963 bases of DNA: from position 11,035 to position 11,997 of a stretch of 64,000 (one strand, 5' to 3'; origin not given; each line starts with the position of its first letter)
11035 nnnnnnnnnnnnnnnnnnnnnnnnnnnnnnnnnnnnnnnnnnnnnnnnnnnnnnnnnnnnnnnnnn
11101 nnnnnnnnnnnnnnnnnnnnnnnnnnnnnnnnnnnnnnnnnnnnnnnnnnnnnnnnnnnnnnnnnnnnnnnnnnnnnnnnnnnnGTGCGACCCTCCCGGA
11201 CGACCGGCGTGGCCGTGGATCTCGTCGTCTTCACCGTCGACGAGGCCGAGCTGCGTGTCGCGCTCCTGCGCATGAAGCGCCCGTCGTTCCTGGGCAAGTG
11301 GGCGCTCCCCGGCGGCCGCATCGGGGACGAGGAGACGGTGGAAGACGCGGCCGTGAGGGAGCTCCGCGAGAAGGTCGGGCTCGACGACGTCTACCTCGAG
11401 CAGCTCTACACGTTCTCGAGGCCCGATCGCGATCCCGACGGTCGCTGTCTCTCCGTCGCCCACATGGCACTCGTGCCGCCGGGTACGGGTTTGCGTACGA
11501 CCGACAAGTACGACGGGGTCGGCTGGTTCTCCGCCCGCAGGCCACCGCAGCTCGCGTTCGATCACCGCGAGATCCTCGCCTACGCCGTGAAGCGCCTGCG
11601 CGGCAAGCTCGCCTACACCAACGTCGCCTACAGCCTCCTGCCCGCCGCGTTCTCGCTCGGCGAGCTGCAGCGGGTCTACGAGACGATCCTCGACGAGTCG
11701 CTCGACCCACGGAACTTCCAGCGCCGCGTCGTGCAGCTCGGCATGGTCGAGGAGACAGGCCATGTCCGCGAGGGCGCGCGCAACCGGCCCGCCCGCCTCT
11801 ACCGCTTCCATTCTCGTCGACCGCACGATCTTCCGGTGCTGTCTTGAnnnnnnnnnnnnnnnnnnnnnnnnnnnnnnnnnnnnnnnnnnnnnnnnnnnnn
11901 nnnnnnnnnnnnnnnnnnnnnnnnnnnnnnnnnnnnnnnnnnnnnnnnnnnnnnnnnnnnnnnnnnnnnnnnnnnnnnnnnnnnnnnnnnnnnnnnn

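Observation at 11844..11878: Near-consensus sigma-70 promoter and AT-rich palindrome embedded in the nrtR 3' end, directly upstream of pncA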

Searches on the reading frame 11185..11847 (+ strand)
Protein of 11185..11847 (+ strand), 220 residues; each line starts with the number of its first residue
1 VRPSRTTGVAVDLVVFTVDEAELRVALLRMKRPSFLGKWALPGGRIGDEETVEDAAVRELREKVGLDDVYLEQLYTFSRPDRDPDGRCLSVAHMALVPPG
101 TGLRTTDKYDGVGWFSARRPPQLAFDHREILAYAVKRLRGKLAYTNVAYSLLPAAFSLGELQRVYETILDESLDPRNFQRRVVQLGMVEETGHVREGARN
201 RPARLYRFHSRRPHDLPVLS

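Call 4: search_protein_families(library=pfam, proteins=[window:11185-11847:+])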
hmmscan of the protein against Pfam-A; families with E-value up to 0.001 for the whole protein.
window:11185-11847:+ (220 aa): 3 families
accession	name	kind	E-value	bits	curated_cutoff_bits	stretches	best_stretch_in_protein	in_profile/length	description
PF21906.2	NrtR_WHD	-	2.3e-22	79.3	27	1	149-208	2-61/61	NrtR DNA-binding winged helix domain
PF00293.34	NUDIX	-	3.8e-15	56.5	21.1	1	9-132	4-132/134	NUDIX domain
PF19368.5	AraR_C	-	4.1e-12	46.6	23.8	1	144-210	1-68/82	AraR C-terminal winged HTH domain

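Call 5: search_protein_families(library=ncbifam, proteins=[window:11185-11847:+])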
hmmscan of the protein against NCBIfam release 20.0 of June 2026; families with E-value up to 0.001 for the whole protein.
window:11185-11847:+ (220 aa): 17 families
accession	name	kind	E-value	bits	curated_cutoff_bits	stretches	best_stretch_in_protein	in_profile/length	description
NF050029.2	TransRepNtr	equivalog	1e-39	136.5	400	1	9-209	22-226/245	ADPR responsive transcriptional repressor NtrR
NF003788.0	PRK05379.1-5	equivalog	8.1e-08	31.9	354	1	7-133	212-346/351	bifunctional nicotinamide-nucleotide adenylyltransferase/Nudix hydroxylase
NF006530.0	PRK08999.1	equivalog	2.4e-07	30.1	245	1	25-75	20-71/315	Nudix family hydrolase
NF003787.0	PRK05379.1-4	equivalog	3.5e-07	29.5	449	1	6-100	206-302/346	bifunctional nicotinamide-nucleotide adenylyltransferase/Nudix hydroxylase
NF008044.0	PRK10776.1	equivalog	1e-06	28.6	148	1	33-77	27-73/130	8-oxo-dGTP diphosphatase MutT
TIGR00586.1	mutt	equivalog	1.6e-06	28.2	97.9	1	29-74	24-69/129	8-oxo-dGTP diphosphatase MutT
NF003786.0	PRK05379.1-2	equivalog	2.1e-06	27.2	397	1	29-67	235-273/354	bifunctional nicotinamide-nucleotide adenylyltransferase/Nudix hydroxylase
NF012016.0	PRK15472.1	equivalog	1.1e-05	25.2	95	1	29-74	23-67/141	nucleoside triphosphatase NudI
NF003791.0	PRK05379.2-3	equivalog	5.4e-05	22.5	409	1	6-101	200-297/340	bifunctional nicotinamide-nucleotide adenylyltransferase/Nudix hydroxylase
NF001938.0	PRK00714.1-5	equivalog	0.00011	21.5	116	1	37-70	45-78/172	RNA pyrophosphohydrolase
NF001936.0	PRK00714.1-3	equivalog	0.00017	21.5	118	1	29-70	27-68/155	RNA pyrophosphohydrolase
NF041652.1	Nud_hyd_Dein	equivalog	0.0002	21.6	200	1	31-99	37-104/152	Nudix hydrolase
NF003790.0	PRK05379.2-2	equivalog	0.00021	20.5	403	1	24-92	230-302/354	bifunctional nicotinamide mononucleotide adenylyltransferase/ADP-ribose pyrophosphatase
NF001937.0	PRK00714.1-4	equivalog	0.00028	20.5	139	1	37-72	31-66/161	RNA pyrophosphohydrolase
NF007834.0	PRK10546.1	equivalog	0.00038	20.3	156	1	34-70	27-63/135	pyrimidine (deoxy)nucleoside triphosphate diphosphatase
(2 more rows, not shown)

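Call 11: find_related_loci(query=window:11185-11844:+, collection=genome_contigs, flank=3000)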
Query window:11185-11844:+ (220 aa) in genome_contigs; peptide patterns used: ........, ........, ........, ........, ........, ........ (x = any residue, [..] = any of these).
479 stretches matched a pattern; 3 encode a relative of the query (tblastn E <= 1e-3); 3 distinct loci.
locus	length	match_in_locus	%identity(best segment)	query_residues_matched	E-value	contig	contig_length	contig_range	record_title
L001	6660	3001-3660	90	1-220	4e-132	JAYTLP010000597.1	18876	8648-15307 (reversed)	MAG: Myxococcales bacterium isolate GFS_3369 GFS_3369_596, whole genome shotgun sequence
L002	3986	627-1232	44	8-208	6e-55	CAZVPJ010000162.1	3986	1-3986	MAG TPA_asm: uncultured Thiotrichales bacterium isolate SRP268394_co2_124 genome assembly, contig: NODE_28476_length_398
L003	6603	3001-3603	45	8-207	1e-53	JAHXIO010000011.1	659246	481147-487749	MAG: Candidatus Thiodiazotropha sp. (ex Monitilora ramsayi) isolate L094_Th1 c_000000000003, whole genome shotgun sequen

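Call 16: find_homologous_proteins(query=window:11185-11844:+, max_evalue=1e-20)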
Query window:11185-11844:+ (220 aa): 2944 proteins with E <= 1e-20 among 4058 candidates; the best 120 are listed.
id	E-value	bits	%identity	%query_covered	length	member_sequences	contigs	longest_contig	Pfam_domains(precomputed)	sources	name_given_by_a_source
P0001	4.2e-132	456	96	96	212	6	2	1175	PF21906.3,PF19368.6,PF00293.35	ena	-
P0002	6.4e-127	439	90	100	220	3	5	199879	PF21906.3,PF19368.6,PF00293.35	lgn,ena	-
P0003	1.2e-109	383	78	98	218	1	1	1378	PF21906.3,PF19368.6,PF00293.35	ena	-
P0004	4.0e-108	378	80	97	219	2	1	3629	PF21906.3,PF19368.6,PF00293.35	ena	-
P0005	7.1e-108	377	77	98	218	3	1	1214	PF21906.3,PF19368.6,PF00293.35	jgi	-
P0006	7.5e-108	377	81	97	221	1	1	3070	PF21906.3,PF19368.6,PF00293.35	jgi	jgi:8-oxo-dGTP diphosphatase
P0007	5.4e-107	374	77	97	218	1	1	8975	PF21906.3,PF19368.6,PF00293.35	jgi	jgi:8-oxo-dGTP diphosphatase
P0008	1.8e-103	363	78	96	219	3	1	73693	PF21906.3,PF19368.6,PF00293.35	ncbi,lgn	-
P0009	5.1e-103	361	75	99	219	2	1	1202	PF21906.3,PF19368.6,PF00293.35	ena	-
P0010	3.4e-100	352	72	99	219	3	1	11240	PF21906.3,PF19368.6,PF00293.35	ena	-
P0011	3.7e-98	345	71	100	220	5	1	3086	PF21906.3,PF19368.6,PF00293.35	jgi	jgi:8-oxo-dGTP diphosphatase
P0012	3.9e-97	342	73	97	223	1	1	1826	PF21906.3,PF19368.6,PF00293.35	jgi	jgi:8-oxo-dGTP diphosphatase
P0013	1.2e-91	324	68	97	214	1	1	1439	PF21906.3,PF19368.6,PF00293.35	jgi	jgi:8-oxo-dGTP diphosphatase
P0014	2.8e-91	323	69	97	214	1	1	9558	PF21906.3,PF19368.6,PF00293.35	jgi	jgi:8-oxo-dGTP diphosphatase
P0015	7.6e-91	322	68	98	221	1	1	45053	PF21906.3,PF19368.6,PF00293.35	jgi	jgi:8-oxo-dGTP diphosphatase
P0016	2.1e-90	320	68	97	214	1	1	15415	PF21906.3,PF19368.6,PF00293.35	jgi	jgi:8-oxo-dGTP diphosphatase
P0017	2.5e-90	320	69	97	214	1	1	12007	PF21906.3,PF19368.6,PF00293.35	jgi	jgi:8-oxo-dGTP diphosphatase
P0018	3.0e-90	320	66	100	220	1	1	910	PF21906.3,PF19368.6,PF00293.35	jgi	jgi:8-oxo-dGTP diphosphatase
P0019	3.3e-90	319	68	97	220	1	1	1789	PF21906.3,PF19368.6,PF00293.35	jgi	jgi:8-oxo-dGTP diphosphatase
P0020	1.5e-89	317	69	90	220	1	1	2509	PF21906.3,PF19368.6,PF00293.35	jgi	jgi:8-oxo-dGTP diphosphatase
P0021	2.1e-89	317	69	97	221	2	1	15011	PF21906.3,PF19368.6,PF00293.35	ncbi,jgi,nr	ncbi:MAG TPA: NUDIX domain-containing protein [Polyangia bacterium]|nr:NUDIX domain-containing prote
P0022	5.0e-89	316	68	97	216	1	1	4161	PF21906.3,PF19368.6,PF00293.35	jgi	jgi:8-oxo-dGTP diphosphatase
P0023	1.0e-88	315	67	97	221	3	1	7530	PF21906.3,PF19368.6,PF00293.35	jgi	jgi:8-oxo-dGTP diphosphatase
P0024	1.3e-88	314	68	98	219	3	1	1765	PF21906.3,PF19368.6,PF00293.35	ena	-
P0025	2.8e-88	313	65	98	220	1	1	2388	PF21906.3,PF19368.6,PF00293.35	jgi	jgi:8-oxo-dGTP diphosphatase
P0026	2.9e-88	313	68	96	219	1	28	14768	PF21906.3,PF19368.6,PF00293.35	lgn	-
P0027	3.9e-88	313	68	97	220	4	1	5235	PF21906.3,PF19368.6,PF00293.35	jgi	jgi:8-oxo-dGTP diphosphatase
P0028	6.1e-88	312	68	97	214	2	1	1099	PF21906.3,PF19368.6,PF00293.35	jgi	jgi:8-oxo-dGTP diphosphatase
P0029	8.4e-88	312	68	97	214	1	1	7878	PF21906.3,PF19368.6,PF00293.35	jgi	jgi:8-oxo-dGTP diphosphatase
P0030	1.1e-87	311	67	97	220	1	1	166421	PF21906.3,PF19368.6,PF00293.35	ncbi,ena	-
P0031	2.0e-87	310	68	97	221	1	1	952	PF21906.3,PF19368.6,PF00293.35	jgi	jgi:8-oxo-dGTP diphosphatase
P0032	3.7e-87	309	67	97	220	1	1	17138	PF21906.3,PF19368.6,PF00293.35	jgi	jgi:8-oxo-dGTP diphosphatase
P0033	4.0e-87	309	65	98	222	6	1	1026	PF21906.3,PF19368.6,PF00293.35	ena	-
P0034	1.0e-86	308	67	97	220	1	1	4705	PF21906.3,PF19368.6,PF00293.35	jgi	jgi:ADP-ribose pyrophosphatase YjhB (NUDIX family)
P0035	1.7e-86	307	67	91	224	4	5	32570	PF21906.3,PF19368.6,PF00293.35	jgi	-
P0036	2.2e-86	307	66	97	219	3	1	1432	PF21906.3,PF19368.6,PF00293.35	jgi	jgi:8-oxo-dGTP diphosphatase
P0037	2.3e-86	307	66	97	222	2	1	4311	PF21906.3,PF19368.6,PF00293.35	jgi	jgi:8-oxo-dGTP diphosphatase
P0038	4.0e-86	306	65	97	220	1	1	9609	PF21906.3,PF19368.6,PF00293.35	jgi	jgi:8-oxo-dGTP diphosphatase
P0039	4.6e-86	306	67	97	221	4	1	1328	PF21906.3,PF19368.6,PF00293.35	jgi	jgi:8-oxo-dGTP diphosphatase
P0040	6.1e-86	306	67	96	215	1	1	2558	PF21906.3,PF19368.6,PF00293.35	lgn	-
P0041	8.0e-86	305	67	97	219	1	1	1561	PF21906.3,PF19368.6,PF00293.35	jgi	jgi:8-oxo-dGTP diphosphatase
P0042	1.5e-85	304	63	100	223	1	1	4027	PF21906.3,PF19368.6,PF00293.35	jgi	jgi:8-oxo-dGTP diphosphatase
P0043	2.7e-85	303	66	97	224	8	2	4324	PF21906.3,PF19368.6,PF00293.35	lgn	-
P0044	6.7e-85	302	66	97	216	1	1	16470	PF21906.3,PF19368.6,PF00293.35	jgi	jgi:8-oxo-dGTP diphosphatase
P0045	9.0e-85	302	65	97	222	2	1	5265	PF21906.3,PF19368.6,PF00293.35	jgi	jgi:8-oxo-dGTP diphosphatase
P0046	9.4e-84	298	63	98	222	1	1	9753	PF21906.3,PF19368.6,PF00293.35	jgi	jgi:8-oxo-dGTP diphosphatase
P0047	9.5e-84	298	64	98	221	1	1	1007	PF21906.3,PF19368.6,PF00293.35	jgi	-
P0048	1.4e-83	298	64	96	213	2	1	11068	PF21906.3,PF19368.6,PF00293.35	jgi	jgi:ADP-ribose pyrophosphatase YjhB (NUDIX family)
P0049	2.3e-83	297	66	95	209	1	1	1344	PF21906.3,PF19368.6,PF00293.35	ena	-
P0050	3.3e-83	297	63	98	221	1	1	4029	PF21906.3,PF19368.6,PF00293.35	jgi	jgi:8-oxo-dGTP diphosphatase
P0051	4.6e-83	296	65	96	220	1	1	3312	PF21906.3,PF19368.6,PF00293.35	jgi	jgi:8-oxo-dGTP diphosphatase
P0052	6.6e-83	296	63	99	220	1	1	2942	PF21906.3,PF19368.6,PF00293.35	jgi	jgi:8-oxo-dGTP diphosphatase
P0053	7.0e-83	296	63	96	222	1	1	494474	PF21906.3,PF19368.6,PF00293.35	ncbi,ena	-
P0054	2.8e-82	294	64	97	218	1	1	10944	PF21906.3,PF19368.6,PF00293.35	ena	-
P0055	3.3e-82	293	64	90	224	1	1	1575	PF21906.3,PF19368.6,PF00293.35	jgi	jgi:8-oxo-dGTP diphosphatase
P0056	3.6e-82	293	63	91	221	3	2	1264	PF21906.3,PF19368.6,PF00293.35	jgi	jgi:8-oxo-dGTP diphosphatase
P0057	3.6e-82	293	62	98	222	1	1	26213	PF21906.3,PF19368.6,PF00293.35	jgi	jgi:8-oxo-dGTP diphosphatase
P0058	4.2e-82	293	64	95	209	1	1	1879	PF21906.3,PF19368.6,PF00293.35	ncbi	-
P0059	5.0e-82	293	65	95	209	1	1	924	PF21906.3,PF19368.6,PF00293.35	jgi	jgi:8-oxo-dGTP diphosphatase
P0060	9.9e-82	292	64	94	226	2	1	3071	PF21906.3,PF19368.6,PF00293.35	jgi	-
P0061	3.3e-81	290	65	94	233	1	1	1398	PF21906.3,PF19368.6,PF00293.35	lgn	-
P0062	4.9e-81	289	66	91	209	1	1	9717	PF21906.3,PF19368.6,PF00293.35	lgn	-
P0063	9.0e-81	289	65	94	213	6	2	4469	PF21906.3,PF19368.6,PF00293.35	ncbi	ncbi:MAG: NUDIX hydrolase [Polyangia bacterium]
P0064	3.0e-80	287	63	95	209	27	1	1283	PF21906.3,PF19368.6,PF00293.35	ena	-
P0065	4.5e-80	286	60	100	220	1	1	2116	PF21906.3,PF19368.6,PF00293.35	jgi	jgi:8-oxo-dGTP diphosphatase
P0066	4.9e-80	286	64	95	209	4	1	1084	PF21906.3,PF19368.6,PF00293.35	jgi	jgi:8-oxo-dGTP diphosphatase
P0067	5.7e-80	286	66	91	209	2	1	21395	PF21906.3,PF19368.6,PF00293.35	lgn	-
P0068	5.7e-80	286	64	95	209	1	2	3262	PF21906.3,PF19368.6,PF00293.35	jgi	jgi:8-oxo-dGTP diphosphatase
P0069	8.0e-80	286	65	91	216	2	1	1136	PF21906.3,PF19368.6,PF00293.35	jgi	jgi:8-oxo-dGTP diphosphatase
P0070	1.8e-79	284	65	91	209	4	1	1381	PF21906.3,PF19368.6,PF00293.35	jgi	jgi:8-oxo-dGTP diphosphatase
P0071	3.2e-79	284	63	95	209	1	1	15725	PF21906.3,PF19368.6,PF00293.35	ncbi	-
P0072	3.6e-79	283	64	91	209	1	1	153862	PF21906.3,PF19368.6,PF00293.35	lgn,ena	-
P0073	4.5e-79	283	65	91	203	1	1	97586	PF21906.3,PF19368.6,PF00293.35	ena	-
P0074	4.5e-79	283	63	95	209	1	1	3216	PF21906.3,PF19368.6,PF00293.35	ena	-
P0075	5.0e-79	283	63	95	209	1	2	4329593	PF21906.3,PF19368.6,PF00293.35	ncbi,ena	-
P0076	5.9e-79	283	65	91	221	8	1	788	PF21906.3,PF19368.6,PF00293.35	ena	-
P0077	1.0e-78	282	63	94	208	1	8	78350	PF21906.3,PF19368.6,PF00293.35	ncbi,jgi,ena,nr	ncbi:MAG TPA: NUDIX domain-containing protein [Polyangia bacterium]|nr:NUDIX domain-containing prote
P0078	1.4e-78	281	64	94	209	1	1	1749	PF21906.3,PF19368.6,PF00293.35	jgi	-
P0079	2.3e-78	281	64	94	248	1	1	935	PF21906.3,PF19368.6,PF00293.35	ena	-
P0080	2.4e-78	281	63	95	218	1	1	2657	PF21906.3,PF19368.6,PF00293.35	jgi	jgi:8-oxo-dGTP diphosphatase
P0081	2.5e-78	281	64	91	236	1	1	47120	PF21906.3,PF19368.6,PF00293.35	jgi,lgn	jgi:8-oxo-dGTP diphosphatase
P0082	2.6e-78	281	62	95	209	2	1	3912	PF21906.3,PF19368.6,PF00293.35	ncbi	-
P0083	2.8e-78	280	64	91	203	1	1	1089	PF21906.3,PF19368.6,PF00293.35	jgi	jgi:8-oxo-dGTP diphosphatase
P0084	3.6e-78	280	65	91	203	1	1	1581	PF21906.3,PF19368.6,PF00293.35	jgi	jgi:8-oxo-dGTP diphosphatase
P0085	3.7e-78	280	63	91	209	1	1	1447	PF21906.3,PF19368.6,PF00293.35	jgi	jgi:ADP-ribose pyrophosphatase YjhB (NUDIX family)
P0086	3.8e-78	280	63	94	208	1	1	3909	PF21906.3,PF19368.6,PF00293.35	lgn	-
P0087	3.8e-78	280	64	91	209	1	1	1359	PF21906.3,PF19368.6,PF00293.35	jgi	-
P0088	4.4e-78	280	61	90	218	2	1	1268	PF21906.3,PF19368.6,PF00293.35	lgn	-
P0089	7.2e-78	279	59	99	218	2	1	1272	PF21906.3,PF19368.6,PF00293.35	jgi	jgi:8-oxo-dGTP diphosphatase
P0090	7.2e-78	279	63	94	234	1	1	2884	PF21906.3,PF19368.6,PF00293.35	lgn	-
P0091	8.8e-78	279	64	91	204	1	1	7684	PF21906.3,PF19368.6,PF00293.35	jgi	jgi:8-oxo-dGTP diphosphatase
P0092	1.4e-77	278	64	91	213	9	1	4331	PF21906.3,PF19368.6,PF00293.35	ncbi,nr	ncbi:MAG: hydrolase [bacterium]|nr:hydrolase [bacterium]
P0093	2.4e-77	277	64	91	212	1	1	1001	PF21906.3,PF19368.6,PF00293.35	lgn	-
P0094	2.6e-77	277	64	86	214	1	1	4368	PF21906.3,PF19368.6,PF00293.35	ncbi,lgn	-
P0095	2.8e-77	277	63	94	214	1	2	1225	PF21906.3,PF19368.6,PF00293.35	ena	-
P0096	2.8e-77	277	62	94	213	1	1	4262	PF21906.3,PF19368.6,PF00293.35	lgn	-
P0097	2.9e-77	277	63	94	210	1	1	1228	PF21906.3,PF19368.6,PF00293.35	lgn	-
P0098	2.9e-77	277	63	91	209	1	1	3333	PF21906.3,PF19368.6,PF00293.35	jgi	jgi:8-oxo-dGTP diphosphatase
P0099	3.5e-77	277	64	91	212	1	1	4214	PF21906.3,PF19368.6,PF00293.35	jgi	jgi:8-oxo-dGTP diphosphatase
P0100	3.7e-77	277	62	93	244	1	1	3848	PF21906.3,PF19368.6,PF00293.35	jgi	jgi:8-oxo-dGTP diphosphatase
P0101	4.8e-77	276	64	91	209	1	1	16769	PF21906.3,PF19368.6,PF00293.35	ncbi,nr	ncbi:MAG: hydrolase [Myxococcales bacterium]|nr:hydrolase [Myxococcales bacterium]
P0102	5.4e-77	276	62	95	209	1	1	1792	PF21906.3,PF19368.6,PF00293.35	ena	-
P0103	7.5e-77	276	63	95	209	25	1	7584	PF21906.3,PF19368.6,PF00293.35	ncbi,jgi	ncbi:MAG TPA: NUDIX domain-containing protein [Polyangia bacterium]|jgi:8-oxo-dGTP diphosphatase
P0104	7.7e-77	276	65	91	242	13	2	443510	PF21906.3,PF19368.6,PF00293.35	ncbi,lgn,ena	-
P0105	1.3e-76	275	63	93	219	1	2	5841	PF21906.3,PF19368.6,PF00293.35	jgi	jgi:8-oxo-dGTP diphosphatase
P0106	1.5e-76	275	63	95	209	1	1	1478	PF21906.3,PF19368.6,PF00293.35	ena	-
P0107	1.8e-76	275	64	91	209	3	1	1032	PF21906.3,PF19368.6,PF00293.35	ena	-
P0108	2.2e-76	274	59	98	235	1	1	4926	PF21906.3,PF19368.6,PF00293.35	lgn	-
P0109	2.8e-76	274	61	95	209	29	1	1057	PF21906.3,PF19368.6,PF00293.35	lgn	-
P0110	3.3e-76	274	62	95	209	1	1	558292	PF21906.3,PF19368.6,PF00293.35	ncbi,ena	-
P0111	4.8e-76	273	63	90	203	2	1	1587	PF21906.3,PF19368.6,PF00293.35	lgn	-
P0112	6.0e-76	273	62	93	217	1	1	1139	PF21906.3,PF19368.6,PF00293.35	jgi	jgi:8-oxo-dGTP diphosphatase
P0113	7.8e-76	272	63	91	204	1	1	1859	PF21906.3,PF19368.6,PF00293.35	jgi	jgi:8-oxo-dGTP diphosphatase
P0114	8.7e-76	272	62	92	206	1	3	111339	PF21906.3,PF19368.6,PF00293.35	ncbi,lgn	-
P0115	1.1e-75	272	58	91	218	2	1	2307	PF21906.3,PF19368.6,PF00293.35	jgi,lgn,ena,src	-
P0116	1.7e-75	271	60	90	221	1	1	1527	PF21906.3,PF19368.6,PF00293.35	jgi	jgi:8-oxo-dGTP diphosphatase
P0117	1.9e-75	271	63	91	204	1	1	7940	PF21906.3,PF19368.6,PF00293.35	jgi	jgi:8-oxo-dGTP diphosphatase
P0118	2.7e-75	271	62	94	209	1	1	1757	PF21906.3,PF19368.6,PF00293.35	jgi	jgi:8-oxo-dGTP diphosphatase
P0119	3.4e-75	270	61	91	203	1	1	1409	PF21906.3,PF19368.6,PF00293.35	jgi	jgi:8-oxo-dGTP diphosphatase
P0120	7.3e-75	269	62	91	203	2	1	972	PF21906.3,PF19368.6,PF00293.35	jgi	jgi:8-oxo-dGTP diphosphatase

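Call 19: find_related_loci(query=A1, collection=metagenome_contigs, flank=2500)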
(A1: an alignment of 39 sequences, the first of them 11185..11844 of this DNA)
Query A1 (220 aa) in metagenome_contigs; peptide patterns used: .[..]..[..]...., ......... (x = any residue, [..] = any of these).
600 stretches matched a pattern (row limit reached: there are more); 451 encode a relative of the query (tblastn E <= 1e-3); the best 80 are kept; 80 distinct loci.
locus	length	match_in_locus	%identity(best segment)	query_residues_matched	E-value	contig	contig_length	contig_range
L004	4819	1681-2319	80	8-220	8e-112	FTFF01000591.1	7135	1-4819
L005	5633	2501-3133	78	8-218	2e-107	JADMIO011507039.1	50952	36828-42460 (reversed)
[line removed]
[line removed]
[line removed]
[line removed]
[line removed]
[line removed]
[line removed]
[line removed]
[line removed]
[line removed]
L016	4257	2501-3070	64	25-213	6e-78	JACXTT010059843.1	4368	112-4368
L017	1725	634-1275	58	8-208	2e-80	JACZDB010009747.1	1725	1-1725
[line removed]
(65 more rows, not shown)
